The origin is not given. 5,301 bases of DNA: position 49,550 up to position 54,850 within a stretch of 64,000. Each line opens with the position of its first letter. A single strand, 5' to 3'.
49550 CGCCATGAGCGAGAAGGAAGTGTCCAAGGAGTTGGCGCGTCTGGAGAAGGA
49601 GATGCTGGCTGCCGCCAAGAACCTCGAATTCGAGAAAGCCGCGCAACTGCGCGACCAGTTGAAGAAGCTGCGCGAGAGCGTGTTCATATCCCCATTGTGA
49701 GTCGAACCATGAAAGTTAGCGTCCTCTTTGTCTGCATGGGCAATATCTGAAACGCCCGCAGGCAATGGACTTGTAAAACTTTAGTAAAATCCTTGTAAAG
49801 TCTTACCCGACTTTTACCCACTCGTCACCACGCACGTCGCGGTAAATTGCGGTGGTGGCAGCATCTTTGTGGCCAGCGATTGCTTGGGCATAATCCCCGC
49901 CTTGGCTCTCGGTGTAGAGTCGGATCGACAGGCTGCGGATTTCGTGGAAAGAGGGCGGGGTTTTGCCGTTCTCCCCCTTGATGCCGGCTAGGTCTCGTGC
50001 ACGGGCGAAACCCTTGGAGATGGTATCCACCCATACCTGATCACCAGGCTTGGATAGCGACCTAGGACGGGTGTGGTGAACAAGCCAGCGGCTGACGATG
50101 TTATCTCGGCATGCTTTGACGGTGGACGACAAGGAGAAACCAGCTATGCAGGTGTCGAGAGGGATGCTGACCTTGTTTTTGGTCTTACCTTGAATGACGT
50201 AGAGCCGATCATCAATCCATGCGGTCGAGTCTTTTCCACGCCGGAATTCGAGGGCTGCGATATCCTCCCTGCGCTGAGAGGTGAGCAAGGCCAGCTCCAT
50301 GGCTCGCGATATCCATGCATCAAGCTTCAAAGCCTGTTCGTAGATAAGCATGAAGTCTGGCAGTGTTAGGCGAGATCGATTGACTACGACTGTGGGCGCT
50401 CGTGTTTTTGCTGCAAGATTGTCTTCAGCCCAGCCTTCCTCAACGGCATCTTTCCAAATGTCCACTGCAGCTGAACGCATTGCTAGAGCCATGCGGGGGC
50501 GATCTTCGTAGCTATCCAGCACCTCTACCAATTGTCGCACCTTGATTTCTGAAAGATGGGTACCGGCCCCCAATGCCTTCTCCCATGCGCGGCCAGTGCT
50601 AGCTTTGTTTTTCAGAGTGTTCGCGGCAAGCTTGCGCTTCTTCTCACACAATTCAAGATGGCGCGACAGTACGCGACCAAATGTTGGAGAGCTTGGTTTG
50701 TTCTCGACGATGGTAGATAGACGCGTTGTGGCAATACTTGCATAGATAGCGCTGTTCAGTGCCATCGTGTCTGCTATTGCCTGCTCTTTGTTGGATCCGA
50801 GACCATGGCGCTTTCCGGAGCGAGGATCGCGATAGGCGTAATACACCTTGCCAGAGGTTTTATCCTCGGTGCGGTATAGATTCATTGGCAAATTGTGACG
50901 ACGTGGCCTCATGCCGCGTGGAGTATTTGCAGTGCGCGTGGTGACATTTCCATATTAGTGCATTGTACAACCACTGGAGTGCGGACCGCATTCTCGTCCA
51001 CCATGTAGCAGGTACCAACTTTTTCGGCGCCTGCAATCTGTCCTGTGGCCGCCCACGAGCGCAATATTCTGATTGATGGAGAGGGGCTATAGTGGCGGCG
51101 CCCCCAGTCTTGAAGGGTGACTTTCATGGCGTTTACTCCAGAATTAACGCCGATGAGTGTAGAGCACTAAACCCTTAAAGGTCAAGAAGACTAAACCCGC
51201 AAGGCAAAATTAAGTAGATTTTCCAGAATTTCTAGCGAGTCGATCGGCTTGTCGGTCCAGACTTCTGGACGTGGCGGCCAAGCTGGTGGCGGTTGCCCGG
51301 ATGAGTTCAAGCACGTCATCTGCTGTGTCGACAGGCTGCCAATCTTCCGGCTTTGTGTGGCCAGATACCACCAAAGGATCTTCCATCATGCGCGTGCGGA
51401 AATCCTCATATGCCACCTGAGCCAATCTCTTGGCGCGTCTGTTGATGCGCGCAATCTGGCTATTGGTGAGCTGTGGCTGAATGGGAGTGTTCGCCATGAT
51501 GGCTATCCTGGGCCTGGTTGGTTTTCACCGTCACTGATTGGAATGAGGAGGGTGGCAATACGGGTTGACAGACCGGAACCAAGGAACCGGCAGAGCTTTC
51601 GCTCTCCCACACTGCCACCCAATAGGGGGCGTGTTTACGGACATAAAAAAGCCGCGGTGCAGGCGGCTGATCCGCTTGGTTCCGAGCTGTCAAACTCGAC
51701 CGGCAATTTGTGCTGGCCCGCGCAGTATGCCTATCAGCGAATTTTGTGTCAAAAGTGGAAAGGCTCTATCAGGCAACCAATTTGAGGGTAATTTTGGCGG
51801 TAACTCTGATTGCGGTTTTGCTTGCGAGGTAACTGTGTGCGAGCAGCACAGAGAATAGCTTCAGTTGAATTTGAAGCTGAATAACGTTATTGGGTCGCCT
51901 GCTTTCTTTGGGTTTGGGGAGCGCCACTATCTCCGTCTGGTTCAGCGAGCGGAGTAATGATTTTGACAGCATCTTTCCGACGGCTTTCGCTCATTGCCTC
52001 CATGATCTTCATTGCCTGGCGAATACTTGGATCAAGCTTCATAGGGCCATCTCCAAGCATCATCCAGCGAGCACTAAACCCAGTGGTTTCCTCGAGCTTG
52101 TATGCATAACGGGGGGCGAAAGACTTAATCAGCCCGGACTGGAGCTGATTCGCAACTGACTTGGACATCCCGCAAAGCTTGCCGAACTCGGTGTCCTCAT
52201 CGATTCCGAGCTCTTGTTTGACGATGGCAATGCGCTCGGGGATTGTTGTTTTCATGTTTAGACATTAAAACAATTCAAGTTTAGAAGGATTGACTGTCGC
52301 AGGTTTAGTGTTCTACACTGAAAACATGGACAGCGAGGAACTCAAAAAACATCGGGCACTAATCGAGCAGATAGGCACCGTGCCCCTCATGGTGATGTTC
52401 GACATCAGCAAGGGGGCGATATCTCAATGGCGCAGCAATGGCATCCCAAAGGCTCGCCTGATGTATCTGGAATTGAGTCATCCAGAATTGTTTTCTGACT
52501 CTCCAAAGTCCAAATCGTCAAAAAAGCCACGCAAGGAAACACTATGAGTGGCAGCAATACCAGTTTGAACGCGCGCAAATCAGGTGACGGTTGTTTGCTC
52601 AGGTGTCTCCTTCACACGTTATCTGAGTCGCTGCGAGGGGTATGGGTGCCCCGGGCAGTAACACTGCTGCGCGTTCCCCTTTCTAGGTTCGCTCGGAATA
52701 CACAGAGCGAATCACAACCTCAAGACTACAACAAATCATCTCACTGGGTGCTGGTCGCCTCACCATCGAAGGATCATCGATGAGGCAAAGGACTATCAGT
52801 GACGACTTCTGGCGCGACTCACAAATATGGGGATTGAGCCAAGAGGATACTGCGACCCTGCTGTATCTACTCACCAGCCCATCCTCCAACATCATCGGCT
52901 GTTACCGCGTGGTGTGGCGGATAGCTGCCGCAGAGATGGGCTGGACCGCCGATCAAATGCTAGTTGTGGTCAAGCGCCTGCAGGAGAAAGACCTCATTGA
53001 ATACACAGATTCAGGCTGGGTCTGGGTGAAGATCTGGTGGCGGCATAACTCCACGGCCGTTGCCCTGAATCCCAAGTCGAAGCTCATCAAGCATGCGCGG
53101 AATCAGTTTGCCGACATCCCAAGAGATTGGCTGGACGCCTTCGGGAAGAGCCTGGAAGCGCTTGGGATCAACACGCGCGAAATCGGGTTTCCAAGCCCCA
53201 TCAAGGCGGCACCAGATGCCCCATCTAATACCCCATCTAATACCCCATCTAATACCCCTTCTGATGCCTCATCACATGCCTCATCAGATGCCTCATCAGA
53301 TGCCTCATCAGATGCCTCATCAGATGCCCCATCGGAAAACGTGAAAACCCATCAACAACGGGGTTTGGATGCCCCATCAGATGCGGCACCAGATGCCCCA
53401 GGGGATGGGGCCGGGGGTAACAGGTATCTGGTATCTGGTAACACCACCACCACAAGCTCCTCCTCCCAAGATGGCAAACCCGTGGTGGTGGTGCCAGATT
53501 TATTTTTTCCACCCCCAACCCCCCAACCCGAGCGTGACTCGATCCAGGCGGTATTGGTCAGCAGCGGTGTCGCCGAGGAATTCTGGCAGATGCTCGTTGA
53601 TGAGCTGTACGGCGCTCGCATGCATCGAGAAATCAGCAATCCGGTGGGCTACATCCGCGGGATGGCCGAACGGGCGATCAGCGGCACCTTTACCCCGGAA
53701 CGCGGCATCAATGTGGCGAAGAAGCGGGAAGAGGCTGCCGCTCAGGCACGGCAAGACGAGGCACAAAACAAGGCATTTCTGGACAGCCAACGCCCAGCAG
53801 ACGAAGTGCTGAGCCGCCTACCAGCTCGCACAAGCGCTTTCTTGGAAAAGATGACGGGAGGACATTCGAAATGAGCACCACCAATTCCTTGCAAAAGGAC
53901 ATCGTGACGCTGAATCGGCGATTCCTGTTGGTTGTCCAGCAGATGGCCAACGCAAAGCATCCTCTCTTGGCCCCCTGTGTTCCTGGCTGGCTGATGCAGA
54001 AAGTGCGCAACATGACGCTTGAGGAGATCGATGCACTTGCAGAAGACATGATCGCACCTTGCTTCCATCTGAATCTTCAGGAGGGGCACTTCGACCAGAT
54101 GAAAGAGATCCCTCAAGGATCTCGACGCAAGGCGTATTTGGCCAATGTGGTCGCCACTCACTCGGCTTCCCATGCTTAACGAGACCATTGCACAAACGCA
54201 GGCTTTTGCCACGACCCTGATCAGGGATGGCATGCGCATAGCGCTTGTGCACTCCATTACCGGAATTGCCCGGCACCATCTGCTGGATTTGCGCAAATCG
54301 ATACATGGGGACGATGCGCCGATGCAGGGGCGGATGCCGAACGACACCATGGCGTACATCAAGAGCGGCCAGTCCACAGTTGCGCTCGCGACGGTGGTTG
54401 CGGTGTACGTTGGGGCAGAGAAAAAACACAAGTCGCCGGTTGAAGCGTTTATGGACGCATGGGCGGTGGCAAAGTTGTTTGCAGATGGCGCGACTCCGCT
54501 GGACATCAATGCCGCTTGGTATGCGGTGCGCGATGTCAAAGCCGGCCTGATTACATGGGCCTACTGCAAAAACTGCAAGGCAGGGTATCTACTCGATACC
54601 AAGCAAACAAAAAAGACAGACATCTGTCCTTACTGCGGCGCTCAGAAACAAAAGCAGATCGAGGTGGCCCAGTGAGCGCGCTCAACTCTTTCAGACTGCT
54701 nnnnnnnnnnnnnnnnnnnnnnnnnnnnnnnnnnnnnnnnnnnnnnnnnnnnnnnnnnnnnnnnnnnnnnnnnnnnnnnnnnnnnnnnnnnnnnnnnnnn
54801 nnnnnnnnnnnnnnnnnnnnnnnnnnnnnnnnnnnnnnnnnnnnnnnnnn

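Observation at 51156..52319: One operator motif and one promoter design at both the transfer operon and xis-int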

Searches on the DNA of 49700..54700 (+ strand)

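Call 6: search_dna_similar(query=window:49700-54700:+, collection=plasmids, mode=distant, max_rows=15)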
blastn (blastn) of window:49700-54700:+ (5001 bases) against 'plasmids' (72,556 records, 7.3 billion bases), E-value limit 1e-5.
No match.

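Call 68: search_rna_families(source=window, start=51100, end=52400, threshold=evalue, max_evalue=1)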
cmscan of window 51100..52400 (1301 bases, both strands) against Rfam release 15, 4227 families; matches with E-value up to 1: 3.
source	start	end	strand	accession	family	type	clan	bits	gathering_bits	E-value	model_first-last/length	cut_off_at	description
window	51550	51627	-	RF01695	C4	Gene; antisense;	CL00128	51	45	1.4e-08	1-87/87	no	C4 antisense RNA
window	51645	51717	-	RF01394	isrK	Gene; sRNA;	-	37.4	50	3.6e-06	1-77/77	no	isrK Hfq binding RNA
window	51679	51730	-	RF03163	c4-a1b1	Gene; antisense;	CL00128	24.8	46.7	0.001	1-53/53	no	a1, b1 targets of C4 antisense RNA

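Call 70: search_rna_families(source=window, start=51400, end=51800, threshold=evalue, max_evalue=1, show_alignments=3)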
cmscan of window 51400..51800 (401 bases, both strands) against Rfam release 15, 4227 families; matches with E-value up to 1: 4.
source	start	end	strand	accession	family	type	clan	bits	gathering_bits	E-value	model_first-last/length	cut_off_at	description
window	51550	51627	-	RF01695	C4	Gene; antisense;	CL00128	51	45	4.5e-09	1-87/87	no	C4 antisense RNA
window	51645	51717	-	RF01394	isrK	Gene; sRNA;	-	37.4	50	1.1e-06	1-77/77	no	isrK Hfq binding RNA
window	51679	51730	-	RF03163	c4-a1b1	Gene; antisense;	CL00128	24.8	46.7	0.00031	1-53/53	no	a1, b1 targets of C4 antisense RNA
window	51459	51550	+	RF02166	PVT1_3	Gene; lncRNA;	-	12.6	45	0.59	1-95/95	no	Pvt1 oncogene conserved region 3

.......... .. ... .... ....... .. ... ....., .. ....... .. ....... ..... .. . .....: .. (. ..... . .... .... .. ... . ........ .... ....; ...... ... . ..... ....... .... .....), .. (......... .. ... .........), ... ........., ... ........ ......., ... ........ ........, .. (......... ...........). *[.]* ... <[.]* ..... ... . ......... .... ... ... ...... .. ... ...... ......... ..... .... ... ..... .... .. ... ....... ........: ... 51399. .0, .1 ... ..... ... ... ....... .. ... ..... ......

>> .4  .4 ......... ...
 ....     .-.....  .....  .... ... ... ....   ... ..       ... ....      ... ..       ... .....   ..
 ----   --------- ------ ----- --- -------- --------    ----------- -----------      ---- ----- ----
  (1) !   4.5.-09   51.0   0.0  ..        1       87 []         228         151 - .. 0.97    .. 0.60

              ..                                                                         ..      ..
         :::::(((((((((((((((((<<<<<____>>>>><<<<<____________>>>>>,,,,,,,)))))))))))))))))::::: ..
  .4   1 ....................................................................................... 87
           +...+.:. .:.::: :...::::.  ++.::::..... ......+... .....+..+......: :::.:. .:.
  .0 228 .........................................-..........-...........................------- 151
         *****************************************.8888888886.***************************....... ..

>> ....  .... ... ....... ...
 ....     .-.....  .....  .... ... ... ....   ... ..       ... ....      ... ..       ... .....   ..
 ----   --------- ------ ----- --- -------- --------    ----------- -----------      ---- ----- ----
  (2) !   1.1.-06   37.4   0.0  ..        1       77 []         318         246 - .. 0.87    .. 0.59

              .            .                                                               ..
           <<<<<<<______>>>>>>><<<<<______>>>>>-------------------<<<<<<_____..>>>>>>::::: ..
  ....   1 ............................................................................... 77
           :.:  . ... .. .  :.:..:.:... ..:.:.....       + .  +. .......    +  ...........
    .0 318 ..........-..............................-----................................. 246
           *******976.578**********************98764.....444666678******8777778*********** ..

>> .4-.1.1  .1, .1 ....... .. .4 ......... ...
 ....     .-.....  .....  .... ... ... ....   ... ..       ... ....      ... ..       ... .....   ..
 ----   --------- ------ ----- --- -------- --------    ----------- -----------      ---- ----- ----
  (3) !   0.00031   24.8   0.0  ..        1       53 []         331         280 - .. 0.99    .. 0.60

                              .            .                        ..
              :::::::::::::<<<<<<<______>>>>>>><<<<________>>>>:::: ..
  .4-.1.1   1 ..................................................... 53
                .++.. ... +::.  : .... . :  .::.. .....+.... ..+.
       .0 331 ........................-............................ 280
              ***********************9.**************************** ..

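Call 74: search_rna_families(sources=[L001, L002, L007, L133, L004, L016, L003, L010, L013, L089, L090, L103, L113], threshold=gathering)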
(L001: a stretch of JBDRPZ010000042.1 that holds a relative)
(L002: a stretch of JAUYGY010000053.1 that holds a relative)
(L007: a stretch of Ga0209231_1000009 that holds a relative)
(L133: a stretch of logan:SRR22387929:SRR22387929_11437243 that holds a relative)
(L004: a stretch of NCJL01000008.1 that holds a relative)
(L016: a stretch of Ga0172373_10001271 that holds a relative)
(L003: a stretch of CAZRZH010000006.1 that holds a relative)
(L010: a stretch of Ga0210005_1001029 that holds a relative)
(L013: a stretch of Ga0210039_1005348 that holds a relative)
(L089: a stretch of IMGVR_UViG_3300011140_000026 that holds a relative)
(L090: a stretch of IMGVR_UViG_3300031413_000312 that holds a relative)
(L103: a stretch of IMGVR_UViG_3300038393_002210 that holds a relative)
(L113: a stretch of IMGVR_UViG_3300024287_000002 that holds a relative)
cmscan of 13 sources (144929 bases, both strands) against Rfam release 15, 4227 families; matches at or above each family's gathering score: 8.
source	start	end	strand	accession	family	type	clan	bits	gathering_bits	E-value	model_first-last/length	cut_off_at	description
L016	6825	7016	+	RF03018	RT-15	Gene; sRNA;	-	169.7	82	1.1e-40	1-192/192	no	RT-15 RNA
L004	13304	13498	+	RF03018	RT-15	Gene; sRNA;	-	164.5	82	2.7e-39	1-192/192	no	RT-15 RNA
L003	8606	8678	-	RF00005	tRNA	Gene; tRNA;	CL00001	71.8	29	2.3e-13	1-71/71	no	tRNA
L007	10424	10497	-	RF00005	tRNA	Gene; tRNA;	CL00001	67.6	29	3.2e-12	1-71/71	no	tRNA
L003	8827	8915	+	RF00005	tRNA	Gene; tRNA;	CL00001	56.8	29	3.1e-09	1-71/71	no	tRNA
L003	8483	8553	-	RF00005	tRNA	Gene; tRNA;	CL00001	55.2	29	8.2e-09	1-71/71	no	tRNA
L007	8629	8706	+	RF01695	C4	Gene; antisense;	CL00128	51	45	1.6e-06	1-87/87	no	C4 antisense RNA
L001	1300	1380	+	RF01695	C4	Gene; antisense;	CL00128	46.4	45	2.3e-05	1-87/87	no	C4 antisense RNA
